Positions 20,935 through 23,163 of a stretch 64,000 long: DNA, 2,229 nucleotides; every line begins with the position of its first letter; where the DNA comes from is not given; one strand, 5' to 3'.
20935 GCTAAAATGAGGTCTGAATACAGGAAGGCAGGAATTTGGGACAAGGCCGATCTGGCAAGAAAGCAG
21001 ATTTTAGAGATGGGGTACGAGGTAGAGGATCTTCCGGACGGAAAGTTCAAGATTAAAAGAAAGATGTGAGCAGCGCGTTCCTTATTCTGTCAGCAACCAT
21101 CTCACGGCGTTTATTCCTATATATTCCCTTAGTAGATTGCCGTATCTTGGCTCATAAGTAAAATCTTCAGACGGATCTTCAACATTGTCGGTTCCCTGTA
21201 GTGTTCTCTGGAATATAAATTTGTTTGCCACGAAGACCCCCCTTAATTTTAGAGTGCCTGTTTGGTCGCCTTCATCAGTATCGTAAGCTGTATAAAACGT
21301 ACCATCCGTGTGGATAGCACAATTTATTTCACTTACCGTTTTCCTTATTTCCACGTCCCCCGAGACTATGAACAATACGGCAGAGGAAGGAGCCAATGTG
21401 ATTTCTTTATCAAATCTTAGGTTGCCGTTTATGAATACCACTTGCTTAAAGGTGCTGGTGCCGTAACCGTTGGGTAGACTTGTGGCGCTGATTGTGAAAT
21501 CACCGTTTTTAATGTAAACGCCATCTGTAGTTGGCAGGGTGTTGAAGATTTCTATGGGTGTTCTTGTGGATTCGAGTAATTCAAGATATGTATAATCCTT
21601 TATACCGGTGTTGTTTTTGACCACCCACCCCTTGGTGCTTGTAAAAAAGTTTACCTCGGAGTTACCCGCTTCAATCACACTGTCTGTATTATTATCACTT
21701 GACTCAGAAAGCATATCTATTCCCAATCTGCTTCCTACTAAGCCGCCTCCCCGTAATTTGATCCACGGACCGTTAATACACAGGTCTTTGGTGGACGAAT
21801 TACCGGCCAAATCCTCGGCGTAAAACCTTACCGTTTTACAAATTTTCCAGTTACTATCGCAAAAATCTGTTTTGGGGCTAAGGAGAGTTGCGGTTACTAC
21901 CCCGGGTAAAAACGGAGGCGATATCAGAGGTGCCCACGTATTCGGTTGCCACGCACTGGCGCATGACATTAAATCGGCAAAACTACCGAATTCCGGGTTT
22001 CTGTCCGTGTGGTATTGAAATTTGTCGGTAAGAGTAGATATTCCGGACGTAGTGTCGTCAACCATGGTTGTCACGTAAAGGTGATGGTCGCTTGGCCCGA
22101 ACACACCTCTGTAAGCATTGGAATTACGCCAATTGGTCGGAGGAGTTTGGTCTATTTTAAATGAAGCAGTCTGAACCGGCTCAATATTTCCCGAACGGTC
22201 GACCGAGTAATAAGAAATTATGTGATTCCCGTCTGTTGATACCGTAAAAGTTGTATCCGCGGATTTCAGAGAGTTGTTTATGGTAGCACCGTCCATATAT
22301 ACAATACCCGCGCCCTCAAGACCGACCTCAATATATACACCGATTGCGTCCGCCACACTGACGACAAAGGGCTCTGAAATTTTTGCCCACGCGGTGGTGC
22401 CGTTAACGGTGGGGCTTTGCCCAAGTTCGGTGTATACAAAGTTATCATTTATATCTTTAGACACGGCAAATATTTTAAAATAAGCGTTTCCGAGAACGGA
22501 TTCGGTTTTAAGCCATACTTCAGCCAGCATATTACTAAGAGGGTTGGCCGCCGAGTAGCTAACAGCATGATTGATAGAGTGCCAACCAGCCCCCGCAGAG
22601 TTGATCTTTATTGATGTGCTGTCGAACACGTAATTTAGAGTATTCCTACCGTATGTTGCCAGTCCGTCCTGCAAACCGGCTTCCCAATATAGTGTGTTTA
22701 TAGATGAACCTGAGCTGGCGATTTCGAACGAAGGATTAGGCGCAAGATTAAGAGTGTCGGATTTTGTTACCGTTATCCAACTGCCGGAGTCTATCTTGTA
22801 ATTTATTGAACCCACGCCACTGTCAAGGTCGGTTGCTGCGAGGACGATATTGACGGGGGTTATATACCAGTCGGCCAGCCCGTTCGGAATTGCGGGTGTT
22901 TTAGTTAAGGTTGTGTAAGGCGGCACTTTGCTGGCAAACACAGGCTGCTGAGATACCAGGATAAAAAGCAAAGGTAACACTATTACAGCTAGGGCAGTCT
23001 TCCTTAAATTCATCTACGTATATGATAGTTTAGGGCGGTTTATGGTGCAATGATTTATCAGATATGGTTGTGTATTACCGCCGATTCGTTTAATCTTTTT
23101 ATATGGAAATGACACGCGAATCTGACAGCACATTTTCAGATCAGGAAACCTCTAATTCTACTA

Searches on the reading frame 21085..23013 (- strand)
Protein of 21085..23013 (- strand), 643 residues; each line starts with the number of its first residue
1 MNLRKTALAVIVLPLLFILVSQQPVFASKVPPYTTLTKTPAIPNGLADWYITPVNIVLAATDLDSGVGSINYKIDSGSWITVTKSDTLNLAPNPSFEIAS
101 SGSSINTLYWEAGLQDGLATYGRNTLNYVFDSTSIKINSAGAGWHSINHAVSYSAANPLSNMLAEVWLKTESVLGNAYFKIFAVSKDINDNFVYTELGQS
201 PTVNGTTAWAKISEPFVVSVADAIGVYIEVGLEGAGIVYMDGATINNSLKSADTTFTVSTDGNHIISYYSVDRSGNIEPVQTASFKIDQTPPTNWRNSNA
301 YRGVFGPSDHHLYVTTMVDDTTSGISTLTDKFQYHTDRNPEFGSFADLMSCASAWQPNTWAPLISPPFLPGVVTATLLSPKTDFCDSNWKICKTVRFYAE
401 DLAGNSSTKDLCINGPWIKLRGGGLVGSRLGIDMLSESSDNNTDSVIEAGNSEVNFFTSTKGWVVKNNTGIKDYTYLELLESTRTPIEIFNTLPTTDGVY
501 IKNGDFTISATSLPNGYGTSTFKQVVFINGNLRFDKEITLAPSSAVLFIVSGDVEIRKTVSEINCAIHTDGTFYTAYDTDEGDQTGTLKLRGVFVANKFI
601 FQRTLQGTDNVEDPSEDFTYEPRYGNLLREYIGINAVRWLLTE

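Call 30: find_encoding_contigs(protein=window:21085-23013:-, flank=10000, max_places=6)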
Protein window:21085-23013:- (643 aa): 23 contigs read that carry it; 6 places shown.
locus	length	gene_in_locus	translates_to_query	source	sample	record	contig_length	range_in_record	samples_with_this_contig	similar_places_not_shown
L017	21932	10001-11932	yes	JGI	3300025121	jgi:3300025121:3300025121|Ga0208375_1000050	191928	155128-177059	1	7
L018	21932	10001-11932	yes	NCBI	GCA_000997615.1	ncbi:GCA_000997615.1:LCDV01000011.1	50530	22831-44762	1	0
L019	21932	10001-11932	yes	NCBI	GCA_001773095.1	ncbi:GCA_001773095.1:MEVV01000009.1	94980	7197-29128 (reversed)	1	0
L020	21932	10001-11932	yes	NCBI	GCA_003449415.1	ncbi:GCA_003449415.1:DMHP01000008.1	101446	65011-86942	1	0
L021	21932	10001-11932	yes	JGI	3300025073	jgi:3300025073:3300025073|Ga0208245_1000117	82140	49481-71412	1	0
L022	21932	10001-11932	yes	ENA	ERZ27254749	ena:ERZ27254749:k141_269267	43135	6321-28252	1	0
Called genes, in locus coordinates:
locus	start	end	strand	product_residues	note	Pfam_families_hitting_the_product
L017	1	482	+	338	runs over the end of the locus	PF00892:EamA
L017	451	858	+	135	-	PF01197:Ribosomal_L31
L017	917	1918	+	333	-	PF03462:PCRF, PF00472:RF-1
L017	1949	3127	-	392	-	PF00089:Trypsin, PF13365:Trypsin_2, PF00595:PDZ, PF13180:PDZ_2, PF17820:PDZ_6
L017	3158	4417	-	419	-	PF22694:CtpB_N-like, PF00595:PDZ, PF13180:PDZ_2 (weak), PF17820:PDZ_6, PF03572:Peptidase_S41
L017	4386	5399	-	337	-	-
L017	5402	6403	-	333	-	-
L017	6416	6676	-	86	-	PF01084:Ribosomal_S18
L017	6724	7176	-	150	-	PF00436:SSB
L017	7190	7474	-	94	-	PF01250:Ribosomal_S6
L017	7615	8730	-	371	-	PF01926:MMR_HSR1, PF02421:FeoB_N (weak), PF06071:YchF-GTPase_C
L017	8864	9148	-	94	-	-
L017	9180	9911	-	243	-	-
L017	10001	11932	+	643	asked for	-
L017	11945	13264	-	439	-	PF00133:tRNA-synt_1 (faint), PF01406:tRNA-synt_1e, PF09334:tRNA-synt_1g (faint), PF09190:DALR_2 (faint)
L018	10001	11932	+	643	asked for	-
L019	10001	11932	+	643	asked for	-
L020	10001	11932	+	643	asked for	-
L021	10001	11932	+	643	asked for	-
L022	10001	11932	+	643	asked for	-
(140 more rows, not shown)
